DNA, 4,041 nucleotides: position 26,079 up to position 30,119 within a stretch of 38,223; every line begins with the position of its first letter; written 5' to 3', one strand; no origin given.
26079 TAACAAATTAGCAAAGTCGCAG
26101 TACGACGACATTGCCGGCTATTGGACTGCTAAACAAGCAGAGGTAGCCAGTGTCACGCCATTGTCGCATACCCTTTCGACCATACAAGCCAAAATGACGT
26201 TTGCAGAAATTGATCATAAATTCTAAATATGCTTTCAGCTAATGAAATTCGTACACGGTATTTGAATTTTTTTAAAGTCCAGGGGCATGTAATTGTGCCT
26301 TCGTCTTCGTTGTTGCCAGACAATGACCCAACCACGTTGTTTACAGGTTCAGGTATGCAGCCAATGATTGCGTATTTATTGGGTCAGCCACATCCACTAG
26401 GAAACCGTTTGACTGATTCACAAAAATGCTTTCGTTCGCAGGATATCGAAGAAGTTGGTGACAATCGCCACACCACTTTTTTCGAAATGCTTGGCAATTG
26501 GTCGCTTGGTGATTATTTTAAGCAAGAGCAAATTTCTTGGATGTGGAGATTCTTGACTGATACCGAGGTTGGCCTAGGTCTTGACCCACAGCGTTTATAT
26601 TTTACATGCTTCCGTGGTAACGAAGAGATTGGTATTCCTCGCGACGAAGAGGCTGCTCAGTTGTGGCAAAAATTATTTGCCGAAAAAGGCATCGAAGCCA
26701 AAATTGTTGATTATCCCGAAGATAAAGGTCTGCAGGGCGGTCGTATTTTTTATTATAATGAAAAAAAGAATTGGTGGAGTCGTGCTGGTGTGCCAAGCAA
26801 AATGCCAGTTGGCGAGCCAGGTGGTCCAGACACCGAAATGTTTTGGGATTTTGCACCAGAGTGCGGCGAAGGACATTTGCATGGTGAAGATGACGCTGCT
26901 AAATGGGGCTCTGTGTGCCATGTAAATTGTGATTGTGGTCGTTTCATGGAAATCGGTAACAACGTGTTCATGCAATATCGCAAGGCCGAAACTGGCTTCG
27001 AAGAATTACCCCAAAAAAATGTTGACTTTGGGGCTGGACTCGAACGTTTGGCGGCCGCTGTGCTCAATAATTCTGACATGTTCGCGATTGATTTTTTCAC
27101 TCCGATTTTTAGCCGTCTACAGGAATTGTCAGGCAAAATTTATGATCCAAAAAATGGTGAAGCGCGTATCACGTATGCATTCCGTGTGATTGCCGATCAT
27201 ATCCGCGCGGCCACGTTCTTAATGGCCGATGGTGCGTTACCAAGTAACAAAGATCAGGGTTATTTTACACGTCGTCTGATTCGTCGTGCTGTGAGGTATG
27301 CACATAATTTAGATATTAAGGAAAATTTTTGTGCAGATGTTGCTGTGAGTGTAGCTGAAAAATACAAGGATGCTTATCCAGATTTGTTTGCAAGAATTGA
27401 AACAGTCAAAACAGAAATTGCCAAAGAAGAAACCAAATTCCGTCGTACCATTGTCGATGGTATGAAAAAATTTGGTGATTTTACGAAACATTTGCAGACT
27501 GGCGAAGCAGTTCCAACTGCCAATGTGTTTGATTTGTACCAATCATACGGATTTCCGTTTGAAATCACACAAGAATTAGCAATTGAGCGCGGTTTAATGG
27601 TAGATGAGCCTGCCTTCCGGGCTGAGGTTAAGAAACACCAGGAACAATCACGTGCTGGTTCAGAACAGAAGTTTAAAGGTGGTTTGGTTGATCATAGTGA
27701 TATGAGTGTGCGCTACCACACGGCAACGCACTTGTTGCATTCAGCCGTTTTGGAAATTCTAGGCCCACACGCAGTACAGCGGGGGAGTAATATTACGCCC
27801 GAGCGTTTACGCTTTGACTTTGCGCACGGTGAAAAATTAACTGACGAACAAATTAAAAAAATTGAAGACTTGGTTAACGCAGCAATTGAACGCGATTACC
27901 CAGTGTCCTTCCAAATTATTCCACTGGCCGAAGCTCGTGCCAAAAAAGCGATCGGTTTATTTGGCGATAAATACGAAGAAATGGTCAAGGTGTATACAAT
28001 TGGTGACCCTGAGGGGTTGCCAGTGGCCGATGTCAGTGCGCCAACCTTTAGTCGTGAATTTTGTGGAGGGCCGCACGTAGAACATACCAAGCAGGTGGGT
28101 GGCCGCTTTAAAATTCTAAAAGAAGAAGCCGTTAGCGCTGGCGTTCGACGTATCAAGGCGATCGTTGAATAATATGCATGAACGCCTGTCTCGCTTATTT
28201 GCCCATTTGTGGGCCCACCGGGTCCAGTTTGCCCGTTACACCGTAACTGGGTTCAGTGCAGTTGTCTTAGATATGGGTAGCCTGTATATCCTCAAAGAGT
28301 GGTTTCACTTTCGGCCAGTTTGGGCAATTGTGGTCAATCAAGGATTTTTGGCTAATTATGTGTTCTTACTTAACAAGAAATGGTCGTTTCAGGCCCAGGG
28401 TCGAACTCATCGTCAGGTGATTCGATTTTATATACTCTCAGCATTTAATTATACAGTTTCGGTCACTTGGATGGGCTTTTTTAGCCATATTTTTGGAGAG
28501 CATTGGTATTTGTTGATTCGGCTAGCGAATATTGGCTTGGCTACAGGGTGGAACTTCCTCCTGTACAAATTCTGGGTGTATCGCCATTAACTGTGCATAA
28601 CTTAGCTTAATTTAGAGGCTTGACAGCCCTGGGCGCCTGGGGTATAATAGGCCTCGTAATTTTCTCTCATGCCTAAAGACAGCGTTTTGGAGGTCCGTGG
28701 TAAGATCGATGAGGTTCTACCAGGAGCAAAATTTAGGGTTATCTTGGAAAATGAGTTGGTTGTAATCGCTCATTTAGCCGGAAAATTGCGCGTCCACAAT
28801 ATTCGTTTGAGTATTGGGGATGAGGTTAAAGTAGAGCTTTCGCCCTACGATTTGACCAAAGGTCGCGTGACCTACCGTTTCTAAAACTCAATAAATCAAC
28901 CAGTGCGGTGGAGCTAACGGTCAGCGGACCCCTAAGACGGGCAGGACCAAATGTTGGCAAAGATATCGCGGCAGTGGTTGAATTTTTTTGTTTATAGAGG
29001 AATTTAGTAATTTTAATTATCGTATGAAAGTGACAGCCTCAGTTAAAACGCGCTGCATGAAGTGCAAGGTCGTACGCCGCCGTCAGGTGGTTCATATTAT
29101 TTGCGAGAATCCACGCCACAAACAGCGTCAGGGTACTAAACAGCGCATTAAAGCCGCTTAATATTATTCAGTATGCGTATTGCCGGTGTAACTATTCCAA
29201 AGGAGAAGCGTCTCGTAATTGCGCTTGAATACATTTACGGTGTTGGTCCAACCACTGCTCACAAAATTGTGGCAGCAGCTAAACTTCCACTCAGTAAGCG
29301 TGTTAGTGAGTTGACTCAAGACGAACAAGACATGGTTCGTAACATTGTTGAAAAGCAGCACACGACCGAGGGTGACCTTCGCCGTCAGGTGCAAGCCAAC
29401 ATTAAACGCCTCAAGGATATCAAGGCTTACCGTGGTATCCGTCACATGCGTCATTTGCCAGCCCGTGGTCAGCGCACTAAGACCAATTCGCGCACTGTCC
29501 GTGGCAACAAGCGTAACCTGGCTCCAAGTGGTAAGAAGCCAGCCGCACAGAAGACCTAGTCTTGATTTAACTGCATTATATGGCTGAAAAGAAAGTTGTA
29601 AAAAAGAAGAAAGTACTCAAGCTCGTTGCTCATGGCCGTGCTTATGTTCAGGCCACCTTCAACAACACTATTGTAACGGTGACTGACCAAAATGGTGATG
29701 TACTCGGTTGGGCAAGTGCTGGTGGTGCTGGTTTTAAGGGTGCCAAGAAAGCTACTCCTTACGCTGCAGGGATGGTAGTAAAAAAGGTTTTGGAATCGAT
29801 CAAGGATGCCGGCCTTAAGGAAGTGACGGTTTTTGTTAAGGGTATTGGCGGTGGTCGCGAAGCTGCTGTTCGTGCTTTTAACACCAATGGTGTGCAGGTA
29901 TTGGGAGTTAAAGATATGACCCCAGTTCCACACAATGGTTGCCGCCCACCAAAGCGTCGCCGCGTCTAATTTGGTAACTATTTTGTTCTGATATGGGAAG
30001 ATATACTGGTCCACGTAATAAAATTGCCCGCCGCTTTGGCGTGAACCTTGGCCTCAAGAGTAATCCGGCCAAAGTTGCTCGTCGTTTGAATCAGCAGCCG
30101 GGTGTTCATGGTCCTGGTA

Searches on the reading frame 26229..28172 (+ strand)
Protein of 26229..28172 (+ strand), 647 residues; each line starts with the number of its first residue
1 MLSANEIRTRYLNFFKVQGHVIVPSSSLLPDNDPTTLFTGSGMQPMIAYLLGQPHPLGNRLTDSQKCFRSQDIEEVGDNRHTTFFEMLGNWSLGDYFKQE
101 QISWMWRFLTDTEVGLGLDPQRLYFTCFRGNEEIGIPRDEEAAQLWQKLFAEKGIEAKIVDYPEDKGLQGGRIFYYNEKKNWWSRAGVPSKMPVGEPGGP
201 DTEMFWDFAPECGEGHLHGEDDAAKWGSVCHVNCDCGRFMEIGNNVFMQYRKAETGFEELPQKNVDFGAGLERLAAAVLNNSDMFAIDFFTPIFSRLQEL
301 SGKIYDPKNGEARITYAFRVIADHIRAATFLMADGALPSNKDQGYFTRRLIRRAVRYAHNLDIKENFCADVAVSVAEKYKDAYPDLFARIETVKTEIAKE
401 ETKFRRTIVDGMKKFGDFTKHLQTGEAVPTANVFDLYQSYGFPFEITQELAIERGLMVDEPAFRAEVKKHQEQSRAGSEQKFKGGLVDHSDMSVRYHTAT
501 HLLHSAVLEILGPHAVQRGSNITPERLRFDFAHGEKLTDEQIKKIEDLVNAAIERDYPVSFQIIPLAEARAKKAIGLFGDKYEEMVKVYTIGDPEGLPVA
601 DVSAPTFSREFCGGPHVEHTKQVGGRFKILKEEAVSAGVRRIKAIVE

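Call 52: search_protein_families(library=pfam, proteins=[window:26229-28172:+], max_evalue=0.00001)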
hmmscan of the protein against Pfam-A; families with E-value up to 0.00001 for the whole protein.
window:26229-28172:+ (647 aa): 2 families
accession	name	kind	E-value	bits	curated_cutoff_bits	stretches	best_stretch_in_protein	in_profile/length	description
PF01411.24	tRNA-synt_2c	-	1.1e-120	404.3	30.3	1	6-482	1-436/552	tRNA synthetases class II (A)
PF07973.19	tRNA_SAD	-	8.2e-15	55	24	1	586-642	1-43/44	Threonyl and Alanyl tRNA synthetase second additional domain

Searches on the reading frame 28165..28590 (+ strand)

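Call 52: search_protein_families(library=pfam, proteins=[window:28165-28590:+], max_evalue=0.00001)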
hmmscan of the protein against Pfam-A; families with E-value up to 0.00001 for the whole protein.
window:28165-28590:+ (141 aa): 1 family
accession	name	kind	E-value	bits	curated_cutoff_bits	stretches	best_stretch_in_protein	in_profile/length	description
PF04138.20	GtrA_DPMS_TM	-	9.5e-16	58.5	26.1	1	24-138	1-116/117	GtrA/DPMS, transmembrane domain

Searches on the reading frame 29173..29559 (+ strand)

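Call 52: search_protein_families(library=pfam, proteins=[window:29173-29559:+], max_evalue=0.00001)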
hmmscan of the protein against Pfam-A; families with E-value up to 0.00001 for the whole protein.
window:29173-29559:+ (128 aa): 1 family
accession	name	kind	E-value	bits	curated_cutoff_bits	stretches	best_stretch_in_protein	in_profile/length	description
PF00416.27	Ribosomal_S13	-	1.1e-29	103.9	31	1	2-108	1-128/128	Ribosomal protein S13/S18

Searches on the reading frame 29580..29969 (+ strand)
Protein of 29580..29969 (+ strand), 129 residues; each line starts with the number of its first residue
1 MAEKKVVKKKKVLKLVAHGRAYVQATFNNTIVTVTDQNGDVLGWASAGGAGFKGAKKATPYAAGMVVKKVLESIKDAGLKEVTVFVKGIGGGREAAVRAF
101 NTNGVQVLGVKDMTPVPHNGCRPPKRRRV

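Call 52: search_protein_families(library=pfam, proteins=[window:29580-29969:+], max_evalue=0.00001)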
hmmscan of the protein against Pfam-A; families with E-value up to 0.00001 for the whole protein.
window:29580-29969:+ (129 aa): 1 family
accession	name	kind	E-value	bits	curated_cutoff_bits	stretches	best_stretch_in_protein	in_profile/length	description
PF00411.24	Ribosomal_S11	-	6.2e-41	139.7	25.1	1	19-128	1-110/110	Ribosomal protein S11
